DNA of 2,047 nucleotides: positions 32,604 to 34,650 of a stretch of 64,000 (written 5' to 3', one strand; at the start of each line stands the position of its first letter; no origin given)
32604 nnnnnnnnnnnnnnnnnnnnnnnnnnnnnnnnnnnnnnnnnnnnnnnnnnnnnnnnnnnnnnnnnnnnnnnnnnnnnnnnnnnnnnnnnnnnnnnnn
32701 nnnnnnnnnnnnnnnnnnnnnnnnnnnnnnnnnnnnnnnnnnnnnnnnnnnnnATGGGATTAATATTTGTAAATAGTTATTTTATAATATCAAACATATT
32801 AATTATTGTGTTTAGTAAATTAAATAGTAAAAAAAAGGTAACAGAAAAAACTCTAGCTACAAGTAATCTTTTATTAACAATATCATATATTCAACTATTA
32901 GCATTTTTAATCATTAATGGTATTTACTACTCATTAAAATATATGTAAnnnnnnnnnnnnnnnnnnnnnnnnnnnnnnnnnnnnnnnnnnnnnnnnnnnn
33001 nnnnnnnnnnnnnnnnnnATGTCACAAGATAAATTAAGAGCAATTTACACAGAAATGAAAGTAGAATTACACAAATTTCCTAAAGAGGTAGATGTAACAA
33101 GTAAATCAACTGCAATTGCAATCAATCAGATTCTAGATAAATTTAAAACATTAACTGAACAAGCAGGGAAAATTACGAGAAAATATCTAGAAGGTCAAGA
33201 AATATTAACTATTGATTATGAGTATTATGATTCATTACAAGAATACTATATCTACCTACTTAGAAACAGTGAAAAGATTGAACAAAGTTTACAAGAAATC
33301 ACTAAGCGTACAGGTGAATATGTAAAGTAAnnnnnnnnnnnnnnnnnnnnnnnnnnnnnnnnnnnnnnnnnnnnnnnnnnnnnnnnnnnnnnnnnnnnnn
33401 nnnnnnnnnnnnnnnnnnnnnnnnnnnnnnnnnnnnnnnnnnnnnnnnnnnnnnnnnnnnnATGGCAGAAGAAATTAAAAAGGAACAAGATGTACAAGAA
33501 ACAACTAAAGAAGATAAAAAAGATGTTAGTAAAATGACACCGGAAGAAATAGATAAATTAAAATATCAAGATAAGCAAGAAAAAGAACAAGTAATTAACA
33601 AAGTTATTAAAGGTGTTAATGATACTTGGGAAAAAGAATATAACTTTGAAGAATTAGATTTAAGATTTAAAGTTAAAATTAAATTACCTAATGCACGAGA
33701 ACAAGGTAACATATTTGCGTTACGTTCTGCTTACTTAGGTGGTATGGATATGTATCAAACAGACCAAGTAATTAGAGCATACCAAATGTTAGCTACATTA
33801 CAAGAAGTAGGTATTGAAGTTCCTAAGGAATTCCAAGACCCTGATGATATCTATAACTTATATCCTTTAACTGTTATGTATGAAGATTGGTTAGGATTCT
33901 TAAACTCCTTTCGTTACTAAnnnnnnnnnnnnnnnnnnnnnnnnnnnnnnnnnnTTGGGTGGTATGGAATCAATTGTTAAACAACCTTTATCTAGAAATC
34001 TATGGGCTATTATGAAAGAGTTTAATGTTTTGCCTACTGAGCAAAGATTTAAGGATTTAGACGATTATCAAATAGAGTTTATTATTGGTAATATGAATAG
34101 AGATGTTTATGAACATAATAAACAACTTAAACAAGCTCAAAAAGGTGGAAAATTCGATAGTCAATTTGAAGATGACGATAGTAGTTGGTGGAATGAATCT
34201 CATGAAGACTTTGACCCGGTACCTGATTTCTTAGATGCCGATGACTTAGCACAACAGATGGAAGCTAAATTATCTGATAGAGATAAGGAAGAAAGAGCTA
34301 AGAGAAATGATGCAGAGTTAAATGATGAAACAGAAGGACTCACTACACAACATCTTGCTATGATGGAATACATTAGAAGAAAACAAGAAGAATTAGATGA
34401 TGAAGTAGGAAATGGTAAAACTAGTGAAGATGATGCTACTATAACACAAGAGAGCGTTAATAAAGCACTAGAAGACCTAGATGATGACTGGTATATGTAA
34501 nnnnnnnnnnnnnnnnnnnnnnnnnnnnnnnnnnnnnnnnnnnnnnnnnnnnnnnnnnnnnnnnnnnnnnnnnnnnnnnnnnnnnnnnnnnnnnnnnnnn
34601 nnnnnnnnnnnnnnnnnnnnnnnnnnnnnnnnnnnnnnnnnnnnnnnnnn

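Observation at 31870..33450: Island of host-promoter-driven small genes wedged between two late tail transcription units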

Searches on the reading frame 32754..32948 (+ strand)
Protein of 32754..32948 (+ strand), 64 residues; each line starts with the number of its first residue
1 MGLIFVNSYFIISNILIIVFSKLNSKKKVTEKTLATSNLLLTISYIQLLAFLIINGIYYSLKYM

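Call 5: search_protein_families(library=phrogs, proteins=[window:32754-32948:+], max_evalue=0.01)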
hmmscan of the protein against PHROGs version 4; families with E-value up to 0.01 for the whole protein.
window:32754-32948:+ (64 aa): 1 family
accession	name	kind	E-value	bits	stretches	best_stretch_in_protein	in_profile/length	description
phrog_4320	-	unknown function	5.9e-32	110.7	1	1-64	1-64/64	-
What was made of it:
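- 32754..32948 (+): MbpX, a 64-aa protein with two hydrophobic helices. phrog_4320 (call 5).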

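Call 6: search_protein_families(library=pfam, proteins=[window:32754-32948:+], max_evalue=1)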
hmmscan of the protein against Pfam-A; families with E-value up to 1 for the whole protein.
window:32754-32948:+ (64 aa): 0 families

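Call 30: search_dna_similar(query=window:32754-32948:+, collection=phages, mode=protein, max_rows=30, rows=spread, max_evalue=0.001)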
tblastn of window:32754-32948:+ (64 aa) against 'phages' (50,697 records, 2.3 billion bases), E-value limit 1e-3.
Records with a match: 238; places in all: 238; records where one place covers at least 80% of the query: 237.
Best place of each record, by identity: >=99% 23; 95-99% 2; 60-80% 59; <60% 154.
By first word of the organism name: Staphylococcus 238.
By host as written in the record: Staphylococcus aureus 83; - 29; Staphylococcus sp. 17; Staphylococcus carnosus TM300 17; Staphylococcus xylosus M1997-2/10 8; Staphylococcus aureus ATCC 25923 6; Staphylococcus 6; Staphylococcus ureilyticus ATCC49330 4; and 45 more.
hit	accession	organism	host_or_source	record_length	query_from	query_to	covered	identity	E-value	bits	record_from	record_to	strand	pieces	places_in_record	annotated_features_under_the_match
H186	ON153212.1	Staphylococcus phage KMSP1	Staphylococcus aureus food isolate 1 ...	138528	1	64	100%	100.0%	2e-31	118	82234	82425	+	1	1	hypothetical protein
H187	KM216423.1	Staphylococcus phage P108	Staphylococcus aureus XN108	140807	1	64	100%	100.0%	2e-31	118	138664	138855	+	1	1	hypothetical protein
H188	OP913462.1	Staphylococcus virus vB_SurM-PSU2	Staphylococcus ureilyticus ATCC49330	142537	1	64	100%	100.0%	2e-31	118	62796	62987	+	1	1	hypothetical protein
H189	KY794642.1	Staphylococcus phage vB_Sau_Clo6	Staphylococcus aureus ATCC 25923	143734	1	64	100%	67.2%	6e-17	78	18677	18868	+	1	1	hypothetical protein (x2)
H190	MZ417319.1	Staphylococcus phage PG-2021_16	Staphylococcus xylosus I2595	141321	1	64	100%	65.6%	5e-17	78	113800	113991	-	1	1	record has no annotation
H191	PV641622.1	Staphylococcus phage St14.GH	Staphylococcus aureus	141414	1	64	100%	65.6%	8e-17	77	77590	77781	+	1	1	hypothetical protein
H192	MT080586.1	Staphylococcus phage vB_SauM_EW2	Staphylococcus carnosus TM300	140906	1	64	100%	62.5%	2e-16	76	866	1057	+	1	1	record has no annotation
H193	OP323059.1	Staphylococcus phage vB_ScaM-V1SC01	Staphylococcus capitis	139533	1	64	100%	62.5%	9e-16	74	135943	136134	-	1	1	hypothetical protein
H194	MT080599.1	Staphylococcus phage vB_SauM_EW7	Staphylococcus carnosus TM300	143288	1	64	100%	62.5%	2e-15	74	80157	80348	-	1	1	record has no annotation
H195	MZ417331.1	Staphylococcus phage PG-2021_35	Staphylococcus xylosus M1997-2/10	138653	1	64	100%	60.9%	6e-15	72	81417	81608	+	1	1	record has no annotation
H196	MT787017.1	Staphylococcus phage WV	Staphylococcus aureus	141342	1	64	100%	59.4%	5e-14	69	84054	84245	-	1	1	record has no annotation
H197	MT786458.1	Staphylococcus phage vB_SauH_SAP1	Staphylococcus aureus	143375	1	64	100%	56.3%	1e-13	68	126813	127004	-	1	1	putative membrane protein | hypothetical protein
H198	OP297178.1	Staphylococcus phage vB_ScaM-V1SC04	Staphylococcus capitis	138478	6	64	92%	57.6%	4e-12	64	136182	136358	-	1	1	hypothetical protein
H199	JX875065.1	Staphylococcus phage SA5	Staphylococcus aureus PS80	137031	6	64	92%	55.9%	1e-11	62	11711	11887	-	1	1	hypothetical protein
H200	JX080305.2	Staphylococcus phage P4W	Staphylococcus aureus strain 6409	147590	6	64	92%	55.9%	1e-11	62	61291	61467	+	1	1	mbpX: MbpX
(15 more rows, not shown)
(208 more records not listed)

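Call 34: search_protein_families(library=ncbifam, proteins=[window:32754-32948:+], max_evalue=10)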
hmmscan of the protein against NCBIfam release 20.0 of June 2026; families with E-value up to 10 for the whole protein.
window:32754-32948:+ (64 aa): 1 family
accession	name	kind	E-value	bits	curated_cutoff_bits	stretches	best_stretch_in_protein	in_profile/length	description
TIGR03049.1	PS_I_psaK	equivalog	0.0018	18.6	67.95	1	10-50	19-59/81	photosystem I reaction center subunit PsaK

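Call 35: search_protein_families(library=padloc, proteins=[window:32754-32948:+], max_evalue=10)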
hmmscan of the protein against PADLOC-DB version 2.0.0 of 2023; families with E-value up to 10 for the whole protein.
window:32754-32948:+ (64 aa): 0 families

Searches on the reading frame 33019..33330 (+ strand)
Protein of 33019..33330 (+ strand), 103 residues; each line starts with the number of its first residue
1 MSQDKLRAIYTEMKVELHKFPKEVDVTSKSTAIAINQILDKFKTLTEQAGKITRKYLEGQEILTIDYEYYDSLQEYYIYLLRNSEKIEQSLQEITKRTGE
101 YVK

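Call 5: search_protein_families(library=phrogs, proteins=[window:33019-33330:+], max_evalue=0.01)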
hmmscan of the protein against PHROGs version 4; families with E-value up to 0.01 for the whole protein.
window:33019-33330:+ (103 aa): 1 family
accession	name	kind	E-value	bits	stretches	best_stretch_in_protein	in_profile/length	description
phrog_2754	-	head and packaging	4.3e-58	195.1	1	1-103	1-103/103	virion structural protein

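Call 6: search_protein_families(library=pfam, proteins=[window:33019-33330:+], max_evalue=1)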
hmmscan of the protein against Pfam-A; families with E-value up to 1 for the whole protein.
window:33019-33330:+ (103 aa): 3 families
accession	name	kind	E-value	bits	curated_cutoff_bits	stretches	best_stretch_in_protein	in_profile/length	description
PF24423.1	OVT1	-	0.0086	16.9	30.9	0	43-103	25-85/100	Major antigen, helical domain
PF09404.15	C12orf66_like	-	0.042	12.9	22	1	3-55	81-130/439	KICSTOR complex C12orf66 like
PF12845.12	TBD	-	0.048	13.9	27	1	2-19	3-20/56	TBD domain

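Call 22: search_solved_structures(query=window:33019-33330:+, max_evalue=1, show_alignments=1)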
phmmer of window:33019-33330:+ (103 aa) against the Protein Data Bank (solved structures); distinct sequences matched with E-value up to 1: 2.
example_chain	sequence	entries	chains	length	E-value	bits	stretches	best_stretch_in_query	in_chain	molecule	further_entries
2hc5_A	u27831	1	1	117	0.26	14.9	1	35-85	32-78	Hypothetical protein yvyC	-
9arw_A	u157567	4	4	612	0.86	13.3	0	32-102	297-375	Type III-B CRISPR-associated protein Cas10/Cmr2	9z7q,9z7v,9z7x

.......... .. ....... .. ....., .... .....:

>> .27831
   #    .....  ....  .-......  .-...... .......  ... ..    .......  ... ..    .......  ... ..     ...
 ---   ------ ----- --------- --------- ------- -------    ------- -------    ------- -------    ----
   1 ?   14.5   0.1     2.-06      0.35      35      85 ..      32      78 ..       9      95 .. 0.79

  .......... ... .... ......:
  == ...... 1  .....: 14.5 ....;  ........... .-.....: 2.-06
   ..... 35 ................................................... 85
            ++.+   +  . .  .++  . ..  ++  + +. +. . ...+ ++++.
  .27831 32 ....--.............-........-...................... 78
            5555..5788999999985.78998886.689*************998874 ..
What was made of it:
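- On Virion structural protein, for the 103-aa product: No match to any PDB chain (call 22).
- It has no sequence match to any solved structure (call 22).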

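Call 29: search_dna_similar(query=window:33019-33330:+, collection=phages, mode=protein, max_rows=40, rows=spread, max_evalue=0.001)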
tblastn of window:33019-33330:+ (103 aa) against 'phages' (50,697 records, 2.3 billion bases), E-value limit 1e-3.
Records with a match: 323; places in all: 324; records where one place covers at least 80% of the query: 319.
Best place of each record, by identity: >=99% 170; 95-99% 5; 90-95% 11; 80-90% 102; 60-80% 1; <60% 34.
By first word of the organism name: Staphylococcus 321; Silviavirus 1; Mammaliicoccus 1.
By host as written in the record: Staphylococcus aureus 109; - 35; Staphylococcus sp. 23; Staphylococcus carnosus TM300 22; Staphylococcus aureus ATCC 25923 8; Staphylococcus xylosus M1997-2/10 8; Staphylococcus 6; Staphylococcus epidermidis 6; and 64 more.
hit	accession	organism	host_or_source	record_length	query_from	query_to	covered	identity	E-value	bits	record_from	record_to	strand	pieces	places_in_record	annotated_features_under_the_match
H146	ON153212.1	Staphylococcus phage KMSP1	Staphylococcus aureus food isolate 1 ...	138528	1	103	100%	100.0%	6e-61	205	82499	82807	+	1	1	hypothetical protein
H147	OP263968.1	Staphylococcus phage Biyabeda-mokiny_2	Staphylococcus aureus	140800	1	103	100%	100.0%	6e-61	205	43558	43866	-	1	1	virion structural protein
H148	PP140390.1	Staphylococcus phage LSA2302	Staphylococcus aureus ATCC 25923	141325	1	103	100%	100.0%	6e-61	205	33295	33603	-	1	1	hypothetical protein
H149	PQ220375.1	Staphylococcus phage NHSP6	Staphylococcus aureus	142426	1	103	100%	100.0%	6e-61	205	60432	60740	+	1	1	virion structural protein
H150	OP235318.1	Staphylococcus phage SYL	Staphylococcus aureus XN108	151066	1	103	100%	100.0%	6e-61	205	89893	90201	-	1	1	hypothetical protein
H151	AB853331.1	Staphylococcus phage S25-4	isolated from the sewage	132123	1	103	100%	99.0%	1e-60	204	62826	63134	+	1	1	hypothetical protein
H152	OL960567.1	Staphylococcus phage APTC_SA_2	Staphylococcus aureus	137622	1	103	100%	99.0%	1e-60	204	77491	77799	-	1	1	hypothetical protein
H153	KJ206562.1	Staphylococcus phage 812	Staphylococcus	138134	1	103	100%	99.0%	1e-60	204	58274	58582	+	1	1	hypothetical protein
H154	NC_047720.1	Staphylococcus phage ISP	Staphylococcus aureus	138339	1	103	100%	99.0%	1e-60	204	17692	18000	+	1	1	hypothetical protein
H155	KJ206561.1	Staphylococcus phage 812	Staphylococcus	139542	1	103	100%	99.0%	1e-60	204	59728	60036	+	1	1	hypothetical protein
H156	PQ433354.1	Staphylococcus phage vB_St-106P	Staphylococcus aureus 106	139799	1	103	100%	99.0%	1e-60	204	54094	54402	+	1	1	virion structural protein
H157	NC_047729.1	Staphylococcus phage IME-SA1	Staphylococcus aureus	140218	1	103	100%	99.0%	1e-60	204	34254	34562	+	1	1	hypothetical protein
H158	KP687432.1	Staphylococcus phage IME-SA2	Staphylococcus aureus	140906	1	103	100%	99.0%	1e-60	204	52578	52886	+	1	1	hypothetical protein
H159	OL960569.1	Staphylococcus phage APTC_SA_12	Staphylococcus aureus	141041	1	103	100%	99.0%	1e-60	204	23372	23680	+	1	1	hypothetical protein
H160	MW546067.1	Staphylococcus phage PM28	-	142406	1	103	100%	99.0%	1e-60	204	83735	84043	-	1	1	hypothetical protein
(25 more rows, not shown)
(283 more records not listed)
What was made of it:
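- It is conserved across the subfamily (call 29).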

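Call 34: search_protein_families(library=ncbifam, proteins=[window:33019-33330:+], max_evalue=10)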
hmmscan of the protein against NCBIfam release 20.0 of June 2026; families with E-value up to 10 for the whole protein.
window:33019-33330:+ (103 aa): 1 family
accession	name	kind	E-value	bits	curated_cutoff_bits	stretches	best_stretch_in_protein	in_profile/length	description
NF007220.0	PRK09639.1-5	equivalog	0.12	12.1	260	1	68-95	11-38/181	RNA polymerase sigma factor SigX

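Call 35: search_protein_families(library=padloc, proteins=[window:33019-33330:+], max_evalue=10)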
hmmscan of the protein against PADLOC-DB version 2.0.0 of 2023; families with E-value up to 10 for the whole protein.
window:33019-33330:+ (103 aa): 0 families

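Call 50: find_homologous_proteins(query=window:33019-33330:+, max_evalue=0.001)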
Query window:33019-33330:+ (103 aa): 28 proteins with E <= 0.001 among 30 candidates.
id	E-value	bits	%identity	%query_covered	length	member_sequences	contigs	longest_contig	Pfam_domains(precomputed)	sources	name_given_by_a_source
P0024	2.3e-57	209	100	100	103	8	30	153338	-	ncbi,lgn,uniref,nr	ncbi:hypothetical protein GH15_104 [Staphylococcus phage phiSA039]|uniref:Virion component n=10 Tax=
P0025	3.2e-52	192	91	100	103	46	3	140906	-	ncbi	-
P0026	3.1e-48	179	85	100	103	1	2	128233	-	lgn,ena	-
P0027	5.3e-48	179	84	100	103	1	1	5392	-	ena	-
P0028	7.1e-48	178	84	100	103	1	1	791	-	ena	-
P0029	7.2e-48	178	84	100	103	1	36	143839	-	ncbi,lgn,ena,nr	ncbi:hypothetical protein YN120080_112 [Staphylococcus phage vB_SauM_JDYN]|nr:hypothetical protein Y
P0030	1.9e-47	177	83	100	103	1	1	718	-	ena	-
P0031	2.0e-47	177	83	100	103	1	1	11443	-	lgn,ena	-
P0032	2.9e-47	176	84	100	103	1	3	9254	-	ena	-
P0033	3.4e-47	176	84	100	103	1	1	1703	-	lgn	-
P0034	3.8e-47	176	83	100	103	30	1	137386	-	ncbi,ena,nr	ncbi:hypothetical protein FMLHJGGC_00183 [Staphylococcus phage BSwM-KMM1]|nr:hypothetical protein FM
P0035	5.6e-47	175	83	100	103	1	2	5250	-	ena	-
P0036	5.9e-47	175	83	100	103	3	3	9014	-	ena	-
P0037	6.7e-47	175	83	100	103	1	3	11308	-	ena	-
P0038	9.7e-47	175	83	100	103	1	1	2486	-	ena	-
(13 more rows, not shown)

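Call 86: predict_structure(alignment_id=A4)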
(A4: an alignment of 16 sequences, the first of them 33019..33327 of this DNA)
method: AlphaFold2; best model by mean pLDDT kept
length: 103 residues; sequences in the alignment: 16
mean_pLDDT: 90.7   pTM: 0.83
mean pLDDT of the five models: 90.7, 64.8, 61.3, 61.2, 45.3
residues with pLDDT >= 90: 69; 70-90: 33; 50-70: 1; < 50: 0
segments of 3 or more residues with pLDDT < 50: none
pLDDT, mean of each block of 10 residues (from residue 1): 88 96 90 95 93 82 84 93 95 93 83
secondary structure, 60 per line:
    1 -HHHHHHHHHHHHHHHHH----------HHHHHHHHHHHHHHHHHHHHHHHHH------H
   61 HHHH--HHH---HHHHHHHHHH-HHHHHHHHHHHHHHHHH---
elements in order: H2-18 H29-53 H60-64 H73-82 H84-100

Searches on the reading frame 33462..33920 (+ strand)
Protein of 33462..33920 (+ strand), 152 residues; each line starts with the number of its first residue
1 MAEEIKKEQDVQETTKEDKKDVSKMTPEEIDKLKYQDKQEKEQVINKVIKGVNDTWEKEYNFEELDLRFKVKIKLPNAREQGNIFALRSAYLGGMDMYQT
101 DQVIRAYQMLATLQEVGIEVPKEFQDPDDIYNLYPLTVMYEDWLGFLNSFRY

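Call 5: search_protein_families(library=phrogs, proteins=[window:33462-33920:+], max_evalue=0.01)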
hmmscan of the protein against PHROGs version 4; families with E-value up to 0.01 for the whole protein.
window:33462-33920:+ (152 aa): 4 families
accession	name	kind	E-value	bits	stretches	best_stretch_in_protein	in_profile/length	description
phrog_1038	-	tail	8.9e-64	214.7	1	13-152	4-143/143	tail assembly chaperone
phrog_4988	-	tail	9e-33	114.9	1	15-150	6-138/350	tail assembly chaperone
phrog_15939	-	tail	6.6e-08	33.7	1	7-151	54-197/202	tail assembly chaperone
phrog_25000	-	tail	7.4e-05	23.4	1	42-151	10-119/230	tail assembly chaperone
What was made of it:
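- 33462..33920 (+): Tail assembly chaperone. First gene of the downstream late unit; included as context. phrog_1038 (call 5).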

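Call 6: search_protein_families(library=pfam, proteins=[window:33462-33920:+], max_evalue=1)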
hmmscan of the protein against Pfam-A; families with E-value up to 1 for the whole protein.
window:33462-33920:+ (152 aa): 3 families
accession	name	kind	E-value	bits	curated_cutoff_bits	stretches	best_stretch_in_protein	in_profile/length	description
PF03179.20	V-ATPase_G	-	0.012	16.6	28.6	1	6-54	55-103/105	Vacuolar (H+)-ATPase G subunit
PF08602.15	Mgr1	-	0.013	14.9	25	1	1-144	268-361/377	Mgr1-like, i-AAA protease complex subunit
PF04189.18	Gcd10p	-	0.14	11.7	27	1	9-51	92-132/295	Gcd10p family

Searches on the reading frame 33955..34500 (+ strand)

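Call 5: search_protein_families(library=phrogs, proteins=[window:33955-34500:+], max_evalue=0.01)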
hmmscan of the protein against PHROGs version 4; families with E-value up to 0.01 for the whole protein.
window:33955-34500:+ (181 aa): 2 families
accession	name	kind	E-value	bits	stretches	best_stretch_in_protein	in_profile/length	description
phrog_1316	-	DNA, RNA and nucleotide metabolism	4.4e-64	216.9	1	13-180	1-179/181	RNA polymerase beta subunit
phrog_4988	-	tail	5.9e-22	79.3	1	2-164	146-317/350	tail assembly chaperone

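Call 6: search_protein_families(library=pfam, proteins=[window:33955-34500:+], max_evalue=1)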
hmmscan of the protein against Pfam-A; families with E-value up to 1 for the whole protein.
window:33955-34500:+ (181 aa): 0 families
